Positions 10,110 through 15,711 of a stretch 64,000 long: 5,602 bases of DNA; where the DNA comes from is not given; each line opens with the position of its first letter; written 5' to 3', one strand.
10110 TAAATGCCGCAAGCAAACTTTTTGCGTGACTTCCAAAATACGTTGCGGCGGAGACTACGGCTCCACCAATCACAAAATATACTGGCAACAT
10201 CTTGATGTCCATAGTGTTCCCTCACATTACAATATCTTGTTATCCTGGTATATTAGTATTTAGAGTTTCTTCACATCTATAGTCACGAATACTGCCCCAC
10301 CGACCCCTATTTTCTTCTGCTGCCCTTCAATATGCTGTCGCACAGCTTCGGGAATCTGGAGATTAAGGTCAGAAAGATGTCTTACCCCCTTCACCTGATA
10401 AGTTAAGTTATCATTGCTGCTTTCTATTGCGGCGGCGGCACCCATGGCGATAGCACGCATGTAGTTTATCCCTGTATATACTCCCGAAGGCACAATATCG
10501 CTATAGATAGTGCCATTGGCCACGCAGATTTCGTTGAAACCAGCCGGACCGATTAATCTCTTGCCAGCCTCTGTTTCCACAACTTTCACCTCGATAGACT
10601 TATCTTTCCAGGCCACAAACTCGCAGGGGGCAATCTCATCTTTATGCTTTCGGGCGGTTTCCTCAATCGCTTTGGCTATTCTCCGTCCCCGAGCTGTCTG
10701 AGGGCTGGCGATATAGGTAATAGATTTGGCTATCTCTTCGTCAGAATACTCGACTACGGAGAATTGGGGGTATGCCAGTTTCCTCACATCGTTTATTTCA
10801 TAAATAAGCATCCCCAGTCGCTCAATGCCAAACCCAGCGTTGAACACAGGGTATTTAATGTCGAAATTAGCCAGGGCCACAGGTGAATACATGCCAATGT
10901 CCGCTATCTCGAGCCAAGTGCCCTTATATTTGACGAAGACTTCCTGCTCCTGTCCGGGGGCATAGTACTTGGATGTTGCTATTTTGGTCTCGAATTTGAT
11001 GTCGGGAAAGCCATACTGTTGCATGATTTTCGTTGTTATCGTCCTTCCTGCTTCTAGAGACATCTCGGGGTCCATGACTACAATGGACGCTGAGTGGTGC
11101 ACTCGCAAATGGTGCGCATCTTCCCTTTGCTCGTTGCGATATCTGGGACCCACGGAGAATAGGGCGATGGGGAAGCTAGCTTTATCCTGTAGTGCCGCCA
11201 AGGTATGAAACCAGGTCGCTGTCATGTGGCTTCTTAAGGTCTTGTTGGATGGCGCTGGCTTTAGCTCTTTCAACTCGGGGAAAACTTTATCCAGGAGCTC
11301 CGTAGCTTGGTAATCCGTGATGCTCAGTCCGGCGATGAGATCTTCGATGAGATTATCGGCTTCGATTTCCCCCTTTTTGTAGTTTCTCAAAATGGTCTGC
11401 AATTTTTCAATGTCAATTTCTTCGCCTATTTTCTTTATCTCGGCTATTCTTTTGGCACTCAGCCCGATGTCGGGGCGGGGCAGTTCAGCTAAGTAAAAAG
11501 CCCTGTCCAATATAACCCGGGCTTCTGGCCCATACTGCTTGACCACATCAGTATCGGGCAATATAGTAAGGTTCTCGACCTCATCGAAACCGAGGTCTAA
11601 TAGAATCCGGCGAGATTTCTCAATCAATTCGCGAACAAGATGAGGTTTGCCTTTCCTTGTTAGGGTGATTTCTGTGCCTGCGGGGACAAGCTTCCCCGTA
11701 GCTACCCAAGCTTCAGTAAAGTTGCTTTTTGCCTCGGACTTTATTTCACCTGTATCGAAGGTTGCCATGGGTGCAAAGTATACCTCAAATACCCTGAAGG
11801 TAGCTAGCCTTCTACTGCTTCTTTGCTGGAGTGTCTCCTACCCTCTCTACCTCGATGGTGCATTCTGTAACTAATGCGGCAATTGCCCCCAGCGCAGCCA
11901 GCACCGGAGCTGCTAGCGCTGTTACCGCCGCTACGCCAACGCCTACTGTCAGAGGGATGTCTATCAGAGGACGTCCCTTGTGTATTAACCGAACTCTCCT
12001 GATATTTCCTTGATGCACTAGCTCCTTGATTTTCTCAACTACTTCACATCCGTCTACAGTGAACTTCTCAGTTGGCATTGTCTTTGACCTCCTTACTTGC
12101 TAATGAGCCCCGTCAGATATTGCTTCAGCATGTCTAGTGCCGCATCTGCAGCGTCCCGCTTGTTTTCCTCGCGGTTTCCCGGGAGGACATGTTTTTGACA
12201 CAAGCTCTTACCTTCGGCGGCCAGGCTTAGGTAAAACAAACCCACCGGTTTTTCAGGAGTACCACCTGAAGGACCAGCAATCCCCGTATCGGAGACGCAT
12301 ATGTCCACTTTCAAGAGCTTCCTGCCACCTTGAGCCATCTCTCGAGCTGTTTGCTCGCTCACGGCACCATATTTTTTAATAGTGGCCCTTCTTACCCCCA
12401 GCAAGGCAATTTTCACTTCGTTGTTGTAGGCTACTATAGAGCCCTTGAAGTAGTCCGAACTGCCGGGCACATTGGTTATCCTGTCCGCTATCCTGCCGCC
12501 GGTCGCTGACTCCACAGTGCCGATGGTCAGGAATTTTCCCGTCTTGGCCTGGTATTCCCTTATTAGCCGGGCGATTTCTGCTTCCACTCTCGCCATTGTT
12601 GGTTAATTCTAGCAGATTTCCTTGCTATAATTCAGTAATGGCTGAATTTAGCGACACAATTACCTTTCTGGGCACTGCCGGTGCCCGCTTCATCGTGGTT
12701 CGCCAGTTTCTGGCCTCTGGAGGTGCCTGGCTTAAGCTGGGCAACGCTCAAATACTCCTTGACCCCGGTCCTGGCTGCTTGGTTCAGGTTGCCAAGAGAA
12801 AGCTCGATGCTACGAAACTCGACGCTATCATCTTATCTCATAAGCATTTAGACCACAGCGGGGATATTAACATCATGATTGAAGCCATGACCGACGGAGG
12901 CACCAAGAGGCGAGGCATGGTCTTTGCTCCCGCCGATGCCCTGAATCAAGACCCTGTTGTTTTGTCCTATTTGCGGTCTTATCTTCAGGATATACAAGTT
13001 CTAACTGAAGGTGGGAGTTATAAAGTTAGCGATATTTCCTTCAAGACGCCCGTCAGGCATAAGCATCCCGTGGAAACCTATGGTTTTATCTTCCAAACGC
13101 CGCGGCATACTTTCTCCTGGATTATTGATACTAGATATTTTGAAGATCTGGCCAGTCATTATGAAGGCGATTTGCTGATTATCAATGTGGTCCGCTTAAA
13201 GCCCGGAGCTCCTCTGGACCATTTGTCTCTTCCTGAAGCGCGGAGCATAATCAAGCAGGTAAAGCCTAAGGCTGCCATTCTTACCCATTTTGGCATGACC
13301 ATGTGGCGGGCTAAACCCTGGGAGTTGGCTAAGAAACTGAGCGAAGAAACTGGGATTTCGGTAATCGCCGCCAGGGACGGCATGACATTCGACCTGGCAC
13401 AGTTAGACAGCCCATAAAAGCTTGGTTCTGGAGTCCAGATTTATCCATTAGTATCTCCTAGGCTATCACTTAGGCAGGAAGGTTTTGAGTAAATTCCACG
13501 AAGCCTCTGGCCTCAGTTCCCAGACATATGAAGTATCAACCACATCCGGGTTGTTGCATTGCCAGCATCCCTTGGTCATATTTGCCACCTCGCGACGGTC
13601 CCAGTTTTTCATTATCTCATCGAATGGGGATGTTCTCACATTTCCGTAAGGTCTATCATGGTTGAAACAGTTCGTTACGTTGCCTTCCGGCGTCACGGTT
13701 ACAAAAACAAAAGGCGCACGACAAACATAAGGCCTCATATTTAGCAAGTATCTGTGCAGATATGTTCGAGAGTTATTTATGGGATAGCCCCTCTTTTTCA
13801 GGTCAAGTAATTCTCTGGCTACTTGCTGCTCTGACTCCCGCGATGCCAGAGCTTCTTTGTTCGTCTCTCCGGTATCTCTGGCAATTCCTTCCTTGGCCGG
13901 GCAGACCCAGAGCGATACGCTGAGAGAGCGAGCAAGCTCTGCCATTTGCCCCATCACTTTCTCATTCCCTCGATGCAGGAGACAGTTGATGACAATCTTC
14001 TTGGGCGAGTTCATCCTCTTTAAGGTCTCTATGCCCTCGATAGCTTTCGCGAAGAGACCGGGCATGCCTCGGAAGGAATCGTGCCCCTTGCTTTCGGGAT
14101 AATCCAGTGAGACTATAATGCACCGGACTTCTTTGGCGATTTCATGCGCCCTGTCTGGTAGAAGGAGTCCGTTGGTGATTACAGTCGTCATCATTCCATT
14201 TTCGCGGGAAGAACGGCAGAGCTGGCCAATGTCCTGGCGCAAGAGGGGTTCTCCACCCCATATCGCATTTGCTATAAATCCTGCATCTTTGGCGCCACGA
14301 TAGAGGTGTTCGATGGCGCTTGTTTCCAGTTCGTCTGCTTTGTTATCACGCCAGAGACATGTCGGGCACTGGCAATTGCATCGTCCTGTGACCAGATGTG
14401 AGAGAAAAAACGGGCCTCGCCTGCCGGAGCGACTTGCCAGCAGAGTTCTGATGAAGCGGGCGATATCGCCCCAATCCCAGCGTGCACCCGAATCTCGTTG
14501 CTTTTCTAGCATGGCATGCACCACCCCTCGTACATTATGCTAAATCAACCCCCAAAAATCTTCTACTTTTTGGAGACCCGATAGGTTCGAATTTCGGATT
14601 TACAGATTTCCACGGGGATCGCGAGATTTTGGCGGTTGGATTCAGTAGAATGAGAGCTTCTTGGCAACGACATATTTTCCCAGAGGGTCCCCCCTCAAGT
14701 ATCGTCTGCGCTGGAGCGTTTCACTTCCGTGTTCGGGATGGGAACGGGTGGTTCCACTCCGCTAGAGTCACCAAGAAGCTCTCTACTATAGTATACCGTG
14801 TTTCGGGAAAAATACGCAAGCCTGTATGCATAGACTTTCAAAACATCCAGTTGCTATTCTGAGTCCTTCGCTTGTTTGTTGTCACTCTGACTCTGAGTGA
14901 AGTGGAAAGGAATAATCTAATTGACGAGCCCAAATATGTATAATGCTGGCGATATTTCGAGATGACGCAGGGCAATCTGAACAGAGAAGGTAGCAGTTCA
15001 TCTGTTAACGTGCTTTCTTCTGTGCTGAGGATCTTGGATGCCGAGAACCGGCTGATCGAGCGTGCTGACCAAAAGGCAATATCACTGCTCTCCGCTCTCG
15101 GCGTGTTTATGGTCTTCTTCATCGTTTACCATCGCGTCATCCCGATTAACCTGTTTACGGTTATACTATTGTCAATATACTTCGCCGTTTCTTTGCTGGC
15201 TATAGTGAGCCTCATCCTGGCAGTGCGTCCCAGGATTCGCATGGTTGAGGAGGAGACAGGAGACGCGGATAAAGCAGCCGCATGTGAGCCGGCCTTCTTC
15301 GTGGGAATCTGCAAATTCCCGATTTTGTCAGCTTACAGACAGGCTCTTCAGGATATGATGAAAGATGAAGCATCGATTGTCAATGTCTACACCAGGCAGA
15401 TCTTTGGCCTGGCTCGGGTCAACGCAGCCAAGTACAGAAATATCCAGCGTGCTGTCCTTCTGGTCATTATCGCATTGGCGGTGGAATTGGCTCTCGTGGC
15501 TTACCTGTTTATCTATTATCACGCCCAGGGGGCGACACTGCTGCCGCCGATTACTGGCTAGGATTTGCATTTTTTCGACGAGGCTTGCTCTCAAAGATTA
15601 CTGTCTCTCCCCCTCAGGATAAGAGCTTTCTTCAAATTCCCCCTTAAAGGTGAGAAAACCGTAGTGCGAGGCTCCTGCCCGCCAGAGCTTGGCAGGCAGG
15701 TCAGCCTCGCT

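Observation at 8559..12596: Indirect Cys-tRNA pathway (SepRS + SepCysS) in an operon, alongside canonical CysRS and cysK/cysE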

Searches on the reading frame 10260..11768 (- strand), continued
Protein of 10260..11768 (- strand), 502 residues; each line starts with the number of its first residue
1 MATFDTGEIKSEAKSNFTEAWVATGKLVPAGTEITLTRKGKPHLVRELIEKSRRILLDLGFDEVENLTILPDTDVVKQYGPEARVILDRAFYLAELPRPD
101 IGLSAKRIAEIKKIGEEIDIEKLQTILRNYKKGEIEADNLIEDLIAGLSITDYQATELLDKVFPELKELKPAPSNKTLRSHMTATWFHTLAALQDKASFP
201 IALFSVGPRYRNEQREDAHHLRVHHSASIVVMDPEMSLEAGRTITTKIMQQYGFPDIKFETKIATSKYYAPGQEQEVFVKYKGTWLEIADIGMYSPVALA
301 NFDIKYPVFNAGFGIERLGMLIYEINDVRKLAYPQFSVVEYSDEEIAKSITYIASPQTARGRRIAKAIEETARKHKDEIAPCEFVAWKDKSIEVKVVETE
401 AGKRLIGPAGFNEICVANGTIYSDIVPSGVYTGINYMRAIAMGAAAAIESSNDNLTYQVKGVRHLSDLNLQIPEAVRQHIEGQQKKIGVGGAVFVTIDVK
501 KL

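Call 53: find_encoding_contigs(protein=P0046, flank=10000, max_places=1)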
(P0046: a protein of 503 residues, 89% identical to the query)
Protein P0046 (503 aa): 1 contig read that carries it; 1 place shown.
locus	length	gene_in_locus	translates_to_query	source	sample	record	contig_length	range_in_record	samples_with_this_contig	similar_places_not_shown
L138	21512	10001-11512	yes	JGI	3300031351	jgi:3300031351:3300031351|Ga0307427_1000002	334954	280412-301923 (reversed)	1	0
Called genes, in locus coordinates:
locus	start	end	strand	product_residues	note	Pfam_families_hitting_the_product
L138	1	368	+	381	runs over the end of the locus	PF03235:GmrSD_N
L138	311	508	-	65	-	-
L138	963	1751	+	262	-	PF18998:Flg_new_2, PF00188:CAP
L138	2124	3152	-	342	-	PF08240:ADH_N, PF16912:Glu_dehyd_C (weak), PF00107:ADH_zinc_N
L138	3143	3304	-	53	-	-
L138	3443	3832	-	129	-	PF19851:DUF6326 (weak)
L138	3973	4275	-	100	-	PF07978:NIPSNAP (weak)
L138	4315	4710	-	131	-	-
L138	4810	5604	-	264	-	PF01791:DeoC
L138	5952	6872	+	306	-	PF00005:ABC_tran, PF13304:AAA_21, PF13732:DrrA1-3_C (weak)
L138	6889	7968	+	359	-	PF12679:ABC2_membrane_2, PF12698:ABC2_membrane_3, PF01061:ABC2_membrane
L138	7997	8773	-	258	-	PF23023:Anti-Pycsar_Apyc1 (faint), PF13483:Lactamase_B_3 (weak), PF00753:Lactamase_B, PF12706:Lactamase_B_2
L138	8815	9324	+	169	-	PF02464:CinA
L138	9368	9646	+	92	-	PF14242:DUF4342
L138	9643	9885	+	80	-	-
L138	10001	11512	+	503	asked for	PF17759:tRNA_synthFbeta (faint), PF01409:tRNA-synt_2d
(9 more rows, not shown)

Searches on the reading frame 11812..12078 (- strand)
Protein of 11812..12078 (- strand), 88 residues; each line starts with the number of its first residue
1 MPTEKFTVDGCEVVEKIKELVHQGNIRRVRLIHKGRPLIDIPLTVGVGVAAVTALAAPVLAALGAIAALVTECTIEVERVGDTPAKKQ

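Call 4: search_protein_families(library=pfam, proteins=[window:11812-12078:-], max_evalue=0.01)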
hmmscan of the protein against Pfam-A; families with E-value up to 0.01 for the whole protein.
window:11812-12078:- (88 aa): 1 family
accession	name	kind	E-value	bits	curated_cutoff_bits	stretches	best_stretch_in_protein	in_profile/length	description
PF14242.11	DUF4342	-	6.4e-28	97.1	25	1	3-79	5-81/81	Domain of unknown function (DUF4342)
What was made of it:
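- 11812..12078 (-): DUF4342 protein, 88 aa, with a hydrophobic Gly/Ala-rich C-terminal segment; function unknown. PF14242 scores 97 bits (call 4).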

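Call 5: search_protein_families(library=ncbifam, proteins=[window:11812-12078:-], max_evalue=0.01)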
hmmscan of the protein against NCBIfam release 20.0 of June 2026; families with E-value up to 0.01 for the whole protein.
window:11812-12078:- (88 aa): 0 families

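Call 49: search_solved_structures(query=window:11812-12078:-, max_evalue=10)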
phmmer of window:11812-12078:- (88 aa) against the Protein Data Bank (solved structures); distinct sequences matched with E-value up to 10: 4.
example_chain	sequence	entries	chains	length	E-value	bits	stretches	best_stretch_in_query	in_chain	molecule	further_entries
5a8w_B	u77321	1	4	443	0.061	16.8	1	12-76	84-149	METHYL-COENZYME M REDUCTASE II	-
5a8r_B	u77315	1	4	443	0.075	16.5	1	10-76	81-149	METHYL-COENZYME M REDUCTASE II SUBUNIT GAMMA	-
1wx1_A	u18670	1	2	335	6.6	10.3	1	36-71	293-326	nicotinate-nucleotide--dimethylbenzimidazole phosphoribosyltransferase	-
1j33_A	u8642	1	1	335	6.6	10.3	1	36-71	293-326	CobT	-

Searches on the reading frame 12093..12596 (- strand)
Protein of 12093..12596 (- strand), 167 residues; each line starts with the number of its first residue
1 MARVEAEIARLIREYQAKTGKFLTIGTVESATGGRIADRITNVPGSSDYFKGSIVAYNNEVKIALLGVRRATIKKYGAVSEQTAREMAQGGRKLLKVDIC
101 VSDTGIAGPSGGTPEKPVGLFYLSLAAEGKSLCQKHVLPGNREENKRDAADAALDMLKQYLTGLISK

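Call 4: search_protein_families(library=pfam, proteins=[window:12093-12596:-], max_evalue=0.01)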
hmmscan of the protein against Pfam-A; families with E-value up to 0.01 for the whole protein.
window:12093-12596:- (167 aa): 1 family
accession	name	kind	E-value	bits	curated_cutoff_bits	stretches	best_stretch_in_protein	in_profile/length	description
PF02464.23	CinA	-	1.2e-51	174.8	23.5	1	21-161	15-155/155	Competence-damaged protein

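Call 5: search_protein_families(library=ncbifam, proteins=[window:12093-12596:-], max_evalue=0.01)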
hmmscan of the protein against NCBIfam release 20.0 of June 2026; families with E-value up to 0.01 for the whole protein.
window:12093-12596:- (167 aa): 5 families
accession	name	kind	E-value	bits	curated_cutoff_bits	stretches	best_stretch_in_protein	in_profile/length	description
NF001813.0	PRK00549.1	equivalog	1.3e-45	156.1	379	1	20-162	269-412/414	competence/damage-inducible protein A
TIGR00199.1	PncC_domain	subfamily_domain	3.3e-41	140.9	68.9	1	22-159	9-147/149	nicotinamide-nucleotide amidohydrolase family protein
NF002975.0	PRK03661.1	equivalog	3.5e-37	127.6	212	1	21-159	20-159/164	nicotinamide-nucleotide amidase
TIGR00200.1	cinA_nterm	subfamily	8e-28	97.3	243.15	1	21-162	272-412/414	CinA family nicotinamide mononucleotide deamidase-related protein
NF002972.0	PRK03657.1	equivalog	4.7e-21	75.3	201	1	22-161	32-171/175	2-oxo-tetronate isomerase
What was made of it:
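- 12093..12596 (-): CinA C-terminal domain / PncC-type nicotinamide-nucleotide amidohydrolase family protein, first gene of the cluster. PF02464 scores 175 bits; TIGR00199 scores 141 bits against a cut-off of 68.9 (calls 4, 5).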

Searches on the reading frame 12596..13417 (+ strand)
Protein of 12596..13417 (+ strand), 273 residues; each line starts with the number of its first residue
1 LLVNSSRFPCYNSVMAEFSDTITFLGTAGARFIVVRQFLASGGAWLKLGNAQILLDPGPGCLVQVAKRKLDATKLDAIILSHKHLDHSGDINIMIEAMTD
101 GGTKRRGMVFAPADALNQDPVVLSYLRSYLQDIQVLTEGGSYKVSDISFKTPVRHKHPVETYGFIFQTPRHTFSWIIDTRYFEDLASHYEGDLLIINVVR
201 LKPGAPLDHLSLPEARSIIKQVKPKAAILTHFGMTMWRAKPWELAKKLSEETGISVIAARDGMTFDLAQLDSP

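Call 4: search_protein_families(library=pfam, proteins=[window:12596-13417:+], max_evalue=0.01)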
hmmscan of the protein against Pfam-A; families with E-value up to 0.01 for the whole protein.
window:12596-13417:+ (273 aa): 3 families
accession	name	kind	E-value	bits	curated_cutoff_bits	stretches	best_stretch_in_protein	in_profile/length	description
PF12706.13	Lactamase_B_2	-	3.2e-25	89.3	27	1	53-232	3-200/200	Beta-lactamase superfamily domain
PF00753.33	Lactamase_B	-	2.2e-07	31.5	22.7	1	50-92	15-61/196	Metallo-beta-lactamase superfamily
PF13483.12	Lactamase_B_3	-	1.5e-05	25.4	24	1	47-229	13-158/160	Beta-lactamase superfamily domain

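Call 5: search_protein_families(library=ncbifam, proteins=[window:12596-13417:+], max_evalue=0.01)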
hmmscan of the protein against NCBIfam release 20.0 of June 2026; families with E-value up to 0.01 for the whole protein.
window:12596-13417:+ (273 aa): 16 families
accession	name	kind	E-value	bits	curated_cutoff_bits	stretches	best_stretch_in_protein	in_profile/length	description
NF000801.0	PRK00055.1-3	equivalog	8.4e-16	57.9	252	1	22-171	4-157/307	ribonuclease Z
TIGR02651.1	RNase_Z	equivalog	2.8e-15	56.2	292.95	1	22-170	2-151/302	ribonuclease Z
NF041257.1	GntH_guanitoxin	equivalog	1.1e-10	41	333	1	22-112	15-106/374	guanitoxin biosynthesis MBL fold metallo-hydrolase GntH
NF000805.0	PRK00055.2-3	equivalog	2.5e-10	40.1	416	1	40-169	21-153/307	ribonuclease Z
TIGR03307.1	PhnP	equivalog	4.8e-10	39.2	272.25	1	43-236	39-225/249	phosphonate metabolism protein PhnP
NF041851.1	cyc_nuc_deg_phdiest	equivalog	2.7e-08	33.5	400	1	22-246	3-233/253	cyclic nucleotide-degrading phosphodiesterase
NF002553.0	PRK02113.1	equivalog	9.8e-07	28.4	386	1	50-91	44-83/252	MBL fold metallo-hydrolase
NF038231.1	MBL_Geo_Pelo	equivalog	9.1e-06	25.4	360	0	192-235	185-226/250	GPMC system MBL fold metallohydrolase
NF001911.0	PRK00685.1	equivalog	4.3e-05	23.1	144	1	46-92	13-58/228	metal-dependent hydrolase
NF002558.0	PRK02126.1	subfamily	7.2e-05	21.9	315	1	50-117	27-88/345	ribonuclease Z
NF045584.1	cas14_MBL_CASP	equivalog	0.00013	20.5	800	1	46-101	19-77/612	type VII CRISPR-associated protein Cas14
TIGR03675.1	arCOG00543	equivalog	0.0013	17.1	580.2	1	68-94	222-248/631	beta-CASP ribonuclease aCPSF1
NF045700.1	AHLLactAttM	equivalog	0.0016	18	390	1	54-95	73-114/257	AttM family quorum-quenching N-acyl homoserine lactonase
NF000806.0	PRK00055.2-4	equivalog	0.0019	17.5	363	1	40-92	19-71/280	ribonuclease Z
TIGR00361.1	ComEC_Rec2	equivalog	0.0031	15.7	190.05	1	73-97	490-514/663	DNA internalization-related competence protein ComEC/Rec2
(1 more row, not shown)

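Call 66: search_protein_families(library=padloc, proteins=[window:12638-13417:+], max_evalue=0.001)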
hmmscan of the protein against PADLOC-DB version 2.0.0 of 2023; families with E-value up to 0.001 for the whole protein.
window:12638-13417:+ (259 aa): 0 families

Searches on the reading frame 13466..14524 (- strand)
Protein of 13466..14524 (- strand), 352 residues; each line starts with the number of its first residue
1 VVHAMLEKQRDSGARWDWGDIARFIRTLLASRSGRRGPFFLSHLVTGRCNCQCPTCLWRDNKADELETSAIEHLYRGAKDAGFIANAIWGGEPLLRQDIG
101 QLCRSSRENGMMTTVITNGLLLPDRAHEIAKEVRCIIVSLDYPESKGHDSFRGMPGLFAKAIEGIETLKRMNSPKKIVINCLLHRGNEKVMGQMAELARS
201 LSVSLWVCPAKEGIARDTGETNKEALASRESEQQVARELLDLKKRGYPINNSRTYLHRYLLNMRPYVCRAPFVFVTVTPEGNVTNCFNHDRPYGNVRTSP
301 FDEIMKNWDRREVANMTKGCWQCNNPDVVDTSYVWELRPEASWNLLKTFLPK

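Call 4: search_protein_families(library=pfam, proteins=[window:13466-14524:-], max_evalue=0.01)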
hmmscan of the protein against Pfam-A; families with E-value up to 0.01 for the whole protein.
window:13466-14524:- (352 aa): 4 families
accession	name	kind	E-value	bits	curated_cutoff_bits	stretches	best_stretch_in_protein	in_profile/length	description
PF04055.27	Radical_SAM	-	4.8e-12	46.8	29.5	1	45-187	3-154/166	Radical SAM superfamily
PF13186.11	SPASM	-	1.9e-06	28.5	21.5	1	268-324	1-67/67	Iron-sulfur cluster-binding domain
PF11946.13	DUF3463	-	3.1e-06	27.5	31.3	1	223-324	15-111/134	Domain of unknown function (DUF3463)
PF13353.11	Fer4_12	-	0.0022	18.8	22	1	44-133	11-109/137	4Fe-4S single cluster domain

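Call 5: search_protein_families(library=ncbifam, proteins=[window:13466-14524:-], max_evalue=0.01)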
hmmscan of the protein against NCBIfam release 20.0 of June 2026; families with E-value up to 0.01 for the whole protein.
window:13466-14524:- (352 aa): 50 families (the best 25 are shown)
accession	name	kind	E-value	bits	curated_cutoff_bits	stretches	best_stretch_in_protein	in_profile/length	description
TIGR03961.1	rSAM_PTO1314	hypoth_equivalog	6.3e-32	111.2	306.05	1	22-324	6-299/332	PTO1314 family radical SAM protein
TIGR04545.1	rSAM_ahbD_hemeb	equivalog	1.2e-22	80.9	500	1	45-206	6-170/339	heme b synthase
TIGR04055.1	rSAM_NirJ2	equivalog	5.4e-22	78.7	500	1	42-309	3-277/326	putative heme d1 biosynthesis radical SAM protein NirJ2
TIGR02109.1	PQQ_syn_pqqE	equivalog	3.5e-21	75.5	381.35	1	40-307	8-282/358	pyrroloquinoline quinone biosynthesis protein PqqE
TIGR04250.1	SCM_rSAM_ScmE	equivalog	2.5e-17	62.8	400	1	45-198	9-165/358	SynChlorMet cassette radical SAM/SPASM protein ScmE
TIGR04466.1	rSAM_BlsE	equivalog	3.8e-17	62.7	400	1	48-194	12-158/327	cytosylglucuronate decarboxylase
TIGR04251.1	SCM_rSAM_ScmF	equivalog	5.3e-17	62.2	400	1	45-203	10-174/353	SynChlorMet cassette radical SAM/SPASM protein ScmF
TIGR04546.1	rSAM_ahbC_deAc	equivalog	6.5e-17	61.4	650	1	45-204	45-206/390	12,18-didecarboxysiroheme deacetylase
TIGR04054.1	rSAM_NirJ1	equivalog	8.4e-17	60.9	650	1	35-198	33-197/387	putative heme d1 biosynthesis radical SAM protein NirJ1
NF050035.1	rSAM_WgK_link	exception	1.6e-16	60.3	650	1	38-180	8-155/367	radical SAM/SPASM peptide maturase WgkB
NF045574.1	sacti_mat_StsB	exception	1.2e-15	57.3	625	1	45-204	102-262/466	StsB family radical SAM/SPASM domain sactipeptide maturase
TIGR02666.1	moaA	equivalog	1.6e-15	56.9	284.05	1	45-239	16-220/336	GTP 3',8-cyclase MoaA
TIGR02668.1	moaA_archaeal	equivalog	2.1e-15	56.5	325.25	1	45-245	16-220/303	GTP 3',8-cyclase MoaA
TIGR04317.1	W_rSAM_matur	equivalog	2.7e-15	56.4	380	1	45-205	10-178/349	tungsten cofactor oxidoreductase radical SAM maturase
TIGR04051.1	rSAM_NirJ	equivalog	3.3e-15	55.9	515.45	1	46-204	9-169/354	heme d1 biosynthesis radical SAM protein NirJ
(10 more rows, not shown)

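Call 66: search_protein_families(library=padloc, proteins=[window:13466-14524:-], max_evalue=0.001)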
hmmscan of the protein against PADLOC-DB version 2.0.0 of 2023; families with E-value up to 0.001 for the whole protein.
window:13466-14524:- (352 aa): 3 families
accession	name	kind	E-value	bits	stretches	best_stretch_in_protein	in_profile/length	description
PDLC02903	pVip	-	4.2e-15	53.9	1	45-199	6-159/257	Viperins not associated with kinases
PDLC02904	pVip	-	6.9e-14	50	1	43-206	7-170/262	Viperins associated with kinases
PDLC02905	pVip-kinase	-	0.0001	19.7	1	67-141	218-292/474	Viperin-kinase fusion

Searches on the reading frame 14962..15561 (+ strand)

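Call 62: search_protein_families(library=pfam, proteins=[window:14962-15561:+], max_evalue=0.001)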
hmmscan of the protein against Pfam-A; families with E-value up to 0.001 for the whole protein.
window:14962-15561:+ (199 aa): 1 family
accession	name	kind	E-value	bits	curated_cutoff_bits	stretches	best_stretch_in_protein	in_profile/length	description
PF18967.5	PycTM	-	1.1e-16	61.6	27.2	1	66-171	9-107/107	Pycsar effector protein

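Call 66: search_protein_families(library=padloc, proteins=[window:14962-15561:+], max_evalue=0.001)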
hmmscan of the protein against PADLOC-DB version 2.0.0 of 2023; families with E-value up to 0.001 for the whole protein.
window:14962-15561:+ (199 aa): 6 families
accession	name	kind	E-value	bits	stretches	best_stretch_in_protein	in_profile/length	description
PDLC02364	PycTM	-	1e-15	56.4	1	22-184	10-155/160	-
PDLC02363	PycTM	-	5.9e-14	50.2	1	22-178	10-149/154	-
PDLC02365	PycTM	-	8.7e-11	40.4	1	24-182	8-162/165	-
PDLC00700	Effector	-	3.1e-08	31.8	1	65-183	58-168/173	2TM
PDLC00678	Effector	-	2.8e-07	28.7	1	63-187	59-179/184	2TM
PDLC00691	Effector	-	3.7e-06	24.9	1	29-184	15-168/176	2TM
